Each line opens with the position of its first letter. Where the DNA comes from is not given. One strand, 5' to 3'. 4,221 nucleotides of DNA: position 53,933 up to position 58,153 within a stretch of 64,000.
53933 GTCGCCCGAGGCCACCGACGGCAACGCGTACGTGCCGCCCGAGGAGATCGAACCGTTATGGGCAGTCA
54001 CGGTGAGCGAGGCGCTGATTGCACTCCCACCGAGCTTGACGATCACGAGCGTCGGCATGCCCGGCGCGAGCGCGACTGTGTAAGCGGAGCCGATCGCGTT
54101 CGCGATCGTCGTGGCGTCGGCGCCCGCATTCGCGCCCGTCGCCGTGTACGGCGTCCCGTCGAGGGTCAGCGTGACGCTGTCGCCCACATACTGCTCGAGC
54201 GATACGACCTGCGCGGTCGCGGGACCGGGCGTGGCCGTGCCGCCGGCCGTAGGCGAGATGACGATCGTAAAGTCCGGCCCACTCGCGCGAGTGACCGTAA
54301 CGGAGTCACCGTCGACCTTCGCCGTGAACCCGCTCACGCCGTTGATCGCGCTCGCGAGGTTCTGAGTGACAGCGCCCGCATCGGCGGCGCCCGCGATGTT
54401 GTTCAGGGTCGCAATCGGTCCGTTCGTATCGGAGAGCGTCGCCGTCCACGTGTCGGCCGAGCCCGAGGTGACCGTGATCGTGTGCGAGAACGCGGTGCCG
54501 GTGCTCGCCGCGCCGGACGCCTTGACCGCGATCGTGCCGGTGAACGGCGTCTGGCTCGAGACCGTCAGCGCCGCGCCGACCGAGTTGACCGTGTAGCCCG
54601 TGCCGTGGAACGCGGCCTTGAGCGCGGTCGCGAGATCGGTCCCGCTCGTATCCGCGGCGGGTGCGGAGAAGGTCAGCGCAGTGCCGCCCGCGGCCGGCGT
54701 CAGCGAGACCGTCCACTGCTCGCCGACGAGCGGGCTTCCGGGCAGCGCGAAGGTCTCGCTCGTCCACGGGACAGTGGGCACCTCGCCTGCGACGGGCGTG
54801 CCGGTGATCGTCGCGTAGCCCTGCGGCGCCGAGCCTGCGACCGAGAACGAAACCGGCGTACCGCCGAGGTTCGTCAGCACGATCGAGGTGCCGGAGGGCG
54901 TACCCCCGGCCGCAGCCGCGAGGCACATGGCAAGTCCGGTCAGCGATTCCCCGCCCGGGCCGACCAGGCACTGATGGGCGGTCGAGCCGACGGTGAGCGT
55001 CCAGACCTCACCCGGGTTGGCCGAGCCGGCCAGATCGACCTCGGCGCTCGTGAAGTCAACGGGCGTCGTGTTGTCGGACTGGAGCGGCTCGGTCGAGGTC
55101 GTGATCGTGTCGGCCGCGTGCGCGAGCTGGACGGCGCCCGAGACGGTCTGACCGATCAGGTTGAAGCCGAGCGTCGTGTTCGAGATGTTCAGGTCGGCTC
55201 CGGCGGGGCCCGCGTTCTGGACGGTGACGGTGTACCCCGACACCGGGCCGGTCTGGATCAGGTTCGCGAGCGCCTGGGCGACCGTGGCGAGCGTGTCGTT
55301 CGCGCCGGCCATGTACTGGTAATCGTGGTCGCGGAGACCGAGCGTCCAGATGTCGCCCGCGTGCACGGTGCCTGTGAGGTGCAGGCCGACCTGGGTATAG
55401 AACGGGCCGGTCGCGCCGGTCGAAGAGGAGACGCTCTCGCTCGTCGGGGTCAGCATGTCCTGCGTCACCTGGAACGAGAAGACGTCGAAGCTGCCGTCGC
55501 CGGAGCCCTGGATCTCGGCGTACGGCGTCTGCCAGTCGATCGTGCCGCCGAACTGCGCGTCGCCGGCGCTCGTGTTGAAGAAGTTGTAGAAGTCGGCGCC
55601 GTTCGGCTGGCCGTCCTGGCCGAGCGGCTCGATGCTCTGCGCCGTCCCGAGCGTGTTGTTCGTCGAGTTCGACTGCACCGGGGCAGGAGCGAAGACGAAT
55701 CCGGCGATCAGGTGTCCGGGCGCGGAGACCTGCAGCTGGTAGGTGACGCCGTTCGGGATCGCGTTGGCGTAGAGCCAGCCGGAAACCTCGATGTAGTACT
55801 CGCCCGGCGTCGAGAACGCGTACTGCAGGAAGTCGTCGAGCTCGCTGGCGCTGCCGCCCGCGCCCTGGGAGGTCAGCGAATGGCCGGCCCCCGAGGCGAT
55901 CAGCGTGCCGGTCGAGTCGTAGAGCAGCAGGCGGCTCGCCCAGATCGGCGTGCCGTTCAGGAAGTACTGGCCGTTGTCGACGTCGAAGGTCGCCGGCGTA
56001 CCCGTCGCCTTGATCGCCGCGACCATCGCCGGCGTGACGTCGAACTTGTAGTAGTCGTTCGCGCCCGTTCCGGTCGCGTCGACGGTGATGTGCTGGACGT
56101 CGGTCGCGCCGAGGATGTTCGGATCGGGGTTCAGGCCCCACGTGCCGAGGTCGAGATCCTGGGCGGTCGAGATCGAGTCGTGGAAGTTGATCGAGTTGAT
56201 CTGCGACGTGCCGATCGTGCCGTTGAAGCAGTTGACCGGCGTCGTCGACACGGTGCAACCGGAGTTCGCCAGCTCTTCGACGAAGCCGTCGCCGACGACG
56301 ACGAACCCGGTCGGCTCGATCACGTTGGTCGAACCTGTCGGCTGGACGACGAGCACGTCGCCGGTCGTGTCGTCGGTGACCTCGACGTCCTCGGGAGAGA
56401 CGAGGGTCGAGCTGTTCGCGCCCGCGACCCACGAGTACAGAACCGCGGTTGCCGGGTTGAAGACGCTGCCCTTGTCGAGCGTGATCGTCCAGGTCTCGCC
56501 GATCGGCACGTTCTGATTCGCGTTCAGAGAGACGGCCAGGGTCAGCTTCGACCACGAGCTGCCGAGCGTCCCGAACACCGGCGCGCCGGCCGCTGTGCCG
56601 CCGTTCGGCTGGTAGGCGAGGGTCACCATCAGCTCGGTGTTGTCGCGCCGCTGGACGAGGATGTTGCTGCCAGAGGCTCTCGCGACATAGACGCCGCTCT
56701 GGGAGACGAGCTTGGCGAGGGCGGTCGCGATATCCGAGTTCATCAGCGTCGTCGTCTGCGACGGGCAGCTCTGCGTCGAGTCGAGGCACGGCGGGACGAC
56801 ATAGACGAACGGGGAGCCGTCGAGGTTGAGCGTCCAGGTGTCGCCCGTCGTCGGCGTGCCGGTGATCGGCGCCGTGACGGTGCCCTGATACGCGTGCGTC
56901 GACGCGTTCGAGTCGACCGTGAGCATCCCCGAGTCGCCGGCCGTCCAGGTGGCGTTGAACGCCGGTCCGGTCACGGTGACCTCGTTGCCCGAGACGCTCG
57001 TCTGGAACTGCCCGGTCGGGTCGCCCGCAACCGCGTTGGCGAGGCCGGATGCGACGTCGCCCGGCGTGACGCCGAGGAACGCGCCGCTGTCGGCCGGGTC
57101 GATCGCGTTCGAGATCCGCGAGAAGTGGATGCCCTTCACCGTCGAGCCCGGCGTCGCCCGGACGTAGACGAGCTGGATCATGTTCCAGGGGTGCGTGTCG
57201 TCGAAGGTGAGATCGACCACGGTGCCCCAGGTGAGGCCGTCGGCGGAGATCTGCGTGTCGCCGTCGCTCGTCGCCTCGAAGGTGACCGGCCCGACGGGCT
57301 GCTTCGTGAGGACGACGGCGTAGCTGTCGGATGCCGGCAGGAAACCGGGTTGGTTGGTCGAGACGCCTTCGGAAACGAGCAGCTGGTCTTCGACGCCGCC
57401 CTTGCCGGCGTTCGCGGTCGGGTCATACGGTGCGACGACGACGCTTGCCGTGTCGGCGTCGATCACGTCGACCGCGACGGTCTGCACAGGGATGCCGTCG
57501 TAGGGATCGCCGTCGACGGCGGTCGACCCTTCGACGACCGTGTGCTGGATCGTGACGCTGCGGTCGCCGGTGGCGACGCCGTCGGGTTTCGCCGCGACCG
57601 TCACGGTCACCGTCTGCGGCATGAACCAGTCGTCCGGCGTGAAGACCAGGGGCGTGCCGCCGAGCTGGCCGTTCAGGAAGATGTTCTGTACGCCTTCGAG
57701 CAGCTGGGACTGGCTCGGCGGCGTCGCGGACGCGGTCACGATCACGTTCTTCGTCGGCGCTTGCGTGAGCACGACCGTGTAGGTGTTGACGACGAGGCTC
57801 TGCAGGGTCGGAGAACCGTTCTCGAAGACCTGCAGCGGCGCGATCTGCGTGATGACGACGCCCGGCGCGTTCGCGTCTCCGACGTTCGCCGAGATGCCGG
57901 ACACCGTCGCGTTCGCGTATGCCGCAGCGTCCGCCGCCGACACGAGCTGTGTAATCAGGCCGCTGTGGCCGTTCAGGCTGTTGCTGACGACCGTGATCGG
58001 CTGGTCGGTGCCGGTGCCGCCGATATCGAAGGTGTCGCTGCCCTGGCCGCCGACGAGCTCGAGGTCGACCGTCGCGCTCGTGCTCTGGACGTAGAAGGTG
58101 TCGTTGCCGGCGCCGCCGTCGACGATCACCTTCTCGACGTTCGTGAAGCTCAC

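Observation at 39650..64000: Single ORF of at least 8,113 codons (24.3 kb, 38% of the window), open at the window edge, with no recognisable export or anchoring signal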

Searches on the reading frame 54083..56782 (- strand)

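Call 17: search_protein_families(library=pfam, proteins=[window:54083-56782:-], max_evalue=1)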
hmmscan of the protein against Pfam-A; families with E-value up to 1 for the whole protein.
window:54083-56782:- (900 aa): 1 family
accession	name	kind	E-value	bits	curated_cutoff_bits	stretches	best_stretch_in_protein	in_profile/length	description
PF07660.19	STN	-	0.001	19.3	28.4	0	15-45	22-51/52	Secretin and TonB N terminus short domain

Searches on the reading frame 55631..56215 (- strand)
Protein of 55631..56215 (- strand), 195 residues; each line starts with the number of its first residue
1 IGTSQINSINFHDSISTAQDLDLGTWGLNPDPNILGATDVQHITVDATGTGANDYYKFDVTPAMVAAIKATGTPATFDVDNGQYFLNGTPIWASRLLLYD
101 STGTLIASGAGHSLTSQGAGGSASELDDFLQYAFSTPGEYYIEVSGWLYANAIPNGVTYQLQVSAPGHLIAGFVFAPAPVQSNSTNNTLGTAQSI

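Call 78: search_solved_structures(query=window:55631-56215:-, max_evalue=10)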
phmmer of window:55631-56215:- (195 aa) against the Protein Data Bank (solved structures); distinct sequences matched with E-value up to 10: 0.

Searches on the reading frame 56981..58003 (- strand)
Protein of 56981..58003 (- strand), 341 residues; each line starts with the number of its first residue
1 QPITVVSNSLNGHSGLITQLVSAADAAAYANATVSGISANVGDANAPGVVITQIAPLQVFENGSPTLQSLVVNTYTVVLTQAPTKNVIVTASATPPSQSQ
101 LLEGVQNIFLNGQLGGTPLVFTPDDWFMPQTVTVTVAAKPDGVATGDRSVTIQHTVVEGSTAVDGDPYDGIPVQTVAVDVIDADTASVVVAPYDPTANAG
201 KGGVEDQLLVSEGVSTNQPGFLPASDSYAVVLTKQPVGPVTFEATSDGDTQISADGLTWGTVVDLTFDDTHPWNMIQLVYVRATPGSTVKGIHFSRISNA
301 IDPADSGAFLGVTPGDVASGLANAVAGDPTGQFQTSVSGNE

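Call 80: search_solved_structures(query=window:56981-58003:-, max_evalue=10)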
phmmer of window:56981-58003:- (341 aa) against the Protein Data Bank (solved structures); distinct sequences matched with E-value up to 10: 0.
